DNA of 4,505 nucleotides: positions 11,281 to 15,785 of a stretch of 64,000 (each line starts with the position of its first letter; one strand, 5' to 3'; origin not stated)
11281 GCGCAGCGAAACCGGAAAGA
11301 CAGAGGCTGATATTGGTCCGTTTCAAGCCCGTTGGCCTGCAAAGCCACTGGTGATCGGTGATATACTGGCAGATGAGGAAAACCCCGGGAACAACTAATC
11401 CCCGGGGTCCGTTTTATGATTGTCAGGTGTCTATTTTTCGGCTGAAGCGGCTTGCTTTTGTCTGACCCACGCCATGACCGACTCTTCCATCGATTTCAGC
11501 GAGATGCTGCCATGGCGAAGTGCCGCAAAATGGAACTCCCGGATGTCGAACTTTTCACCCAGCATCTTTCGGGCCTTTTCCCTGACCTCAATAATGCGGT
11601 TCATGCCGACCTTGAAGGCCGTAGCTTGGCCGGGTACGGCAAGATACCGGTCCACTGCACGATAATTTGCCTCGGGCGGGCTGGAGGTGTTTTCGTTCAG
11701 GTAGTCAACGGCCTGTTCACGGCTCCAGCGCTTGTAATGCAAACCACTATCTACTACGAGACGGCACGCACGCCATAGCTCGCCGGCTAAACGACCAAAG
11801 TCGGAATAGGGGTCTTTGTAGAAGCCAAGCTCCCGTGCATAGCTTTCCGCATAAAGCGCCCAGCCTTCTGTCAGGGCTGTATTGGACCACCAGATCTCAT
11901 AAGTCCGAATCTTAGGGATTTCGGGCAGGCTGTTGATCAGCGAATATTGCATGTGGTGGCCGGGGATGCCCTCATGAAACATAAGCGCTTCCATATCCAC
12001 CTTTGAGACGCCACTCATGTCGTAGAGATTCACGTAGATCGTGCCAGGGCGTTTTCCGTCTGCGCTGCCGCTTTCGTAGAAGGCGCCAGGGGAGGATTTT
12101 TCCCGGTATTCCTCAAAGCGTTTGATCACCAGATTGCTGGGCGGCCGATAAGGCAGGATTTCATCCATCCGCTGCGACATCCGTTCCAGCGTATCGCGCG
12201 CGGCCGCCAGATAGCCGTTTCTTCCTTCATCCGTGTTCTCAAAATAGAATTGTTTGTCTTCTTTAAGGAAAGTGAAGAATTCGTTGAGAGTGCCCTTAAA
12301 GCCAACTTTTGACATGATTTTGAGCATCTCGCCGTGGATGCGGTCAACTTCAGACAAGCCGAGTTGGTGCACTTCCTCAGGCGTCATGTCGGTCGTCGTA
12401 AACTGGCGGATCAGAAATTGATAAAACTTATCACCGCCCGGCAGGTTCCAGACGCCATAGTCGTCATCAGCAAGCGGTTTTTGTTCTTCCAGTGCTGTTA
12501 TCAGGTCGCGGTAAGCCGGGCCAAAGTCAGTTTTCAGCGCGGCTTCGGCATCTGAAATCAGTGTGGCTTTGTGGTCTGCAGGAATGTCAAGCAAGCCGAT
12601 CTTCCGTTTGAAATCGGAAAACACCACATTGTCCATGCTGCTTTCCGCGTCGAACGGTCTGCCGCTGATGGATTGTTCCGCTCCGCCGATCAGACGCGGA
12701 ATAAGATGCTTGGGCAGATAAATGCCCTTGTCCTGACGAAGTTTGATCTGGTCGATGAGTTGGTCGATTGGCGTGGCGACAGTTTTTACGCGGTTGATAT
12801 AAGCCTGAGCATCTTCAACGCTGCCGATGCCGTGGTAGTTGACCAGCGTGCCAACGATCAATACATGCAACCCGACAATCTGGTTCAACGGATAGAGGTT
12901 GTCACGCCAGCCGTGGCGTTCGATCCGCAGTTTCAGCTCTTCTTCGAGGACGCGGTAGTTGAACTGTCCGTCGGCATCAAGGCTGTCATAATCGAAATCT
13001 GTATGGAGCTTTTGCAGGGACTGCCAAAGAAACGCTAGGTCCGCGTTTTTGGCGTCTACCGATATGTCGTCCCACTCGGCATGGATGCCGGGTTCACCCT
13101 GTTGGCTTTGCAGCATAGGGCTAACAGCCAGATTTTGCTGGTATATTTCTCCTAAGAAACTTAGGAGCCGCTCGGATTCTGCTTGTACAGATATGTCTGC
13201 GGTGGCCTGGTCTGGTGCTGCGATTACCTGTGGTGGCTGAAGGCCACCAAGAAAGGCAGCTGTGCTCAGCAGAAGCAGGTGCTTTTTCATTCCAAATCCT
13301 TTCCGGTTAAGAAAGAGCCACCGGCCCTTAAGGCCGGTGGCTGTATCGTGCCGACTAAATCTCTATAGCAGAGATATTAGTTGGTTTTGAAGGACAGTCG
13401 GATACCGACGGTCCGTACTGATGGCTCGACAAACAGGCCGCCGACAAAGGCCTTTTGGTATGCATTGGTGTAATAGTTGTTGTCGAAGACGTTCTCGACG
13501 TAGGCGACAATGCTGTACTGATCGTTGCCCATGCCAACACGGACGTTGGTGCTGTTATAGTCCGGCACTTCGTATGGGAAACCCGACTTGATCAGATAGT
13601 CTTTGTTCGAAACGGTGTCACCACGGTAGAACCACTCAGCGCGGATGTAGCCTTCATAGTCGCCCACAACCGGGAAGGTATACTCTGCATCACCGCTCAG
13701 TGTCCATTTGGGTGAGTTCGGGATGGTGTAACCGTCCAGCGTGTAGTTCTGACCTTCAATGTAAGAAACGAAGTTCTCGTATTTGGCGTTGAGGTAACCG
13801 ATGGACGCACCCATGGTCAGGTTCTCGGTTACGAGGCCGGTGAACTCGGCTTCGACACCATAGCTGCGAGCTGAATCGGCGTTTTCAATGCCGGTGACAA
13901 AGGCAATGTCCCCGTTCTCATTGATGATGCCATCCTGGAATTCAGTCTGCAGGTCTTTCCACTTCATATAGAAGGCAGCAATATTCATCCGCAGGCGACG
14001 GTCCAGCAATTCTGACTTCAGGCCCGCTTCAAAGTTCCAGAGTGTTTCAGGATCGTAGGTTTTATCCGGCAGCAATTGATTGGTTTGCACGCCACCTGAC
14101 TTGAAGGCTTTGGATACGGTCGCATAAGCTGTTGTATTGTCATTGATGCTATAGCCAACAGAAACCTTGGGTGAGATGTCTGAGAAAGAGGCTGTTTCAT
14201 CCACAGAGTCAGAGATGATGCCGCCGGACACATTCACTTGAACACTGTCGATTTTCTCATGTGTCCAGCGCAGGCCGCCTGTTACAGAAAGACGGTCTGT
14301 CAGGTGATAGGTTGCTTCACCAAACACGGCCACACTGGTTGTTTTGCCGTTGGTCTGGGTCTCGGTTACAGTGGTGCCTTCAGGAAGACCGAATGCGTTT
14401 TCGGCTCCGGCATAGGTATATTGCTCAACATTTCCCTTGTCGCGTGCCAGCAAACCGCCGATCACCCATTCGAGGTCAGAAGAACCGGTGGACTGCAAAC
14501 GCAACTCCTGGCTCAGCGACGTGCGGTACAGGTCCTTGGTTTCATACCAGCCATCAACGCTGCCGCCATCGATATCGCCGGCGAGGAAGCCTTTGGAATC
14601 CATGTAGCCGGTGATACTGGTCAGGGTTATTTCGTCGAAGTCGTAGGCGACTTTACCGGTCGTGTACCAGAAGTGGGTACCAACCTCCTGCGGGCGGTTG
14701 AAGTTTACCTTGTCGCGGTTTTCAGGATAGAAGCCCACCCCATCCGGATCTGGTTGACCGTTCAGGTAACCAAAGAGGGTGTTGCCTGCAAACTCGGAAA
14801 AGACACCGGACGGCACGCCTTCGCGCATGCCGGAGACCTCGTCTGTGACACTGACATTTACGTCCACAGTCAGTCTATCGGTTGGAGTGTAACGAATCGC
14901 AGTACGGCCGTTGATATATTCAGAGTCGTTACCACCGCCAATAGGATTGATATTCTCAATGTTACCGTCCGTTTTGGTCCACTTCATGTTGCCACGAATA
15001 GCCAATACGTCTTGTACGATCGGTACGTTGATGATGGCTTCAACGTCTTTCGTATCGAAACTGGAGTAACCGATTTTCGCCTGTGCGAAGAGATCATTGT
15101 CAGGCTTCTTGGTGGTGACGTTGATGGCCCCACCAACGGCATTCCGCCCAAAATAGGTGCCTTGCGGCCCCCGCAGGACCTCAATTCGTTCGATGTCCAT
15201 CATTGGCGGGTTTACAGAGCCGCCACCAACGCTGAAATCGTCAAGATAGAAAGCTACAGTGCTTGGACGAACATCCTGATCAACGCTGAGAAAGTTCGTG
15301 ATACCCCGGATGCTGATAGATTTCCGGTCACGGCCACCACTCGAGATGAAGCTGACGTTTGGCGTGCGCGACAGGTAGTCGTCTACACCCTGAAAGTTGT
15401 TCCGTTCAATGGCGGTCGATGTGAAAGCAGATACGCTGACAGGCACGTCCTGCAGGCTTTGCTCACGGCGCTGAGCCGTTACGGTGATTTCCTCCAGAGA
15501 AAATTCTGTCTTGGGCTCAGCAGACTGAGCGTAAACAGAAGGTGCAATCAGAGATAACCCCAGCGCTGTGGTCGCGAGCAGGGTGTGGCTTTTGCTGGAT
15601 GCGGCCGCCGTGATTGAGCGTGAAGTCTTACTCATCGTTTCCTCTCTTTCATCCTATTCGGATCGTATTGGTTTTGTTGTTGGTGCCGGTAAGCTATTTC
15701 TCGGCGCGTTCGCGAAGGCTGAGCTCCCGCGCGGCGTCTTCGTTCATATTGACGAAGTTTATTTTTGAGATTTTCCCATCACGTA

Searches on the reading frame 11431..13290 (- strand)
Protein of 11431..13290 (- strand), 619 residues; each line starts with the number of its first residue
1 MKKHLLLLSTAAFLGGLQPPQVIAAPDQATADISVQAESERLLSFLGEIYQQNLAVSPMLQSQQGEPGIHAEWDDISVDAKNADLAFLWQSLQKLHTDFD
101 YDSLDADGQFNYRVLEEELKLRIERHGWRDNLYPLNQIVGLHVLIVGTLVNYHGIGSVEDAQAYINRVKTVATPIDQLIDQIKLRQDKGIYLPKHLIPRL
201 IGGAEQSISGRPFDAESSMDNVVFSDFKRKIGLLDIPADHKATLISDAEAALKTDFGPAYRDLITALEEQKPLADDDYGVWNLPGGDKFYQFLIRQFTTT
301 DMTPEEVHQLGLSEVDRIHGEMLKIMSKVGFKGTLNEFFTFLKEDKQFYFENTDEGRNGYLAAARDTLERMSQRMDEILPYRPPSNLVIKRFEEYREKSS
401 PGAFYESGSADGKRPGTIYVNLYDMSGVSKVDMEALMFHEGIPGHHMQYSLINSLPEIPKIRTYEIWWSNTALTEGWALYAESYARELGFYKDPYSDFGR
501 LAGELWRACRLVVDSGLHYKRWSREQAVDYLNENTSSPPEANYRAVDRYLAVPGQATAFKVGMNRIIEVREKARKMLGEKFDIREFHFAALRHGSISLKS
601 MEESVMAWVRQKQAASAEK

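Call 31: search_protein_families(library=pfam, proteins=[window:11431-13290:-], max_evalue=0.001)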
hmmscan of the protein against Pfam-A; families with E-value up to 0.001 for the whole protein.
window:11431-13290:- (619 aa): 1 family
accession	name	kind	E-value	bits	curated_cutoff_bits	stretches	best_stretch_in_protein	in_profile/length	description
PF05960.17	DUF885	-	2.1e-159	533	32.4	1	58-605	1-532/532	Bacterial protein of unknown function (DUF885)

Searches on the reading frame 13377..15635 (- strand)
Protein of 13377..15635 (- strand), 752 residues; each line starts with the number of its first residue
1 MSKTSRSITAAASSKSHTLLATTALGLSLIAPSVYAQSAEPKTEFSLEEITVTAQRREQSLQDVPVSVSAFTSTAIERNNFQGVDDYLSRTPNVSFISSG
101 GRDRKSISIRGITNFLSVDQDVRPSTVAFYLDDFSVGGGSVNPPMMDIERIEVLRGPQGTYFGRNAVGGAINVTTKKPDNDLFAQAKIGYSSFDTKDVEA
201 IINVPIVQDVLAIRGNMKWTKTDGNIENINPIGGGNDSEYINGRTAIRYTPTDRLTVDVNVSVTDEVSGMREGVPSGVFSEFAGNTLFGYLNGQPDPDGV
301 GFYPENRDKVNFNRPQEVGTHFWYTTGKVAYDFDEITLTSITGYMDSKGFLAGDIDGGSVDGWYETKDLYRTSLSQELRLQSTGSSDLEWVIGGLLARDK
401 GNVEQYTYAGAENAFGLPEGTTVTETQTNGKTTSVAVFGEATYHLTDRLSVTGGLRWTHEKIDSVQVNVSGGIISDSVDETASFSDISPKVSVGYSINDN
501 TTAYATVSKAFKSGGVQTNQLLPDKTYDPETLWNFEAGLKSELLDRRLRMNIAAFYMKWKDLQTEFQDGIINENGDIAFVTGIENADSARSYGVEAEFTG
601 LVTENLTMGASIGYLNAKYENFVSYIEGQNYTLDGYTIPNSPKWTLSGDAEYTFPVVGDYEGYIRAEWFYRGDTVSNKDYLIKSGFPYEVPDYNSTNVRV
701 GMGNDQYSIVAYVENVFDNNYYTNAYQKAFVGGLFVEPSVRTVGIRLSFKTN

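Call 31: search_protein_families(library=pfam, proteins=[window:13377-15635:-], max_evalue=0.001)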
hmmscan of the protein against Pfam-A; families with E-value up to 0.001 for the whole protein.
window:13377-15635:- (752 aa): 3 families
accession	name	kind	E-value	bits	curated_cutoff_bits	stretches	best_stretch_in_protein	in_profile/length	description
PF00593.30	TonB_dep_Rec_b-barrel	-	5.9e-42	145.5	27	1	281-716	23-436/436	TonB dependent receptor-like, beta-barrel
PF07715.20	Plug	-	1.5e-19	70.9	23.9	1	61-170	2-107/107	TonB-dependent Receptor Plug Domain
PF13505.12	OMP_b-brl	-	1.9e-05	25.3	28.7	1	427-545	36-142/175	Outer membrane protein beta-barrel domain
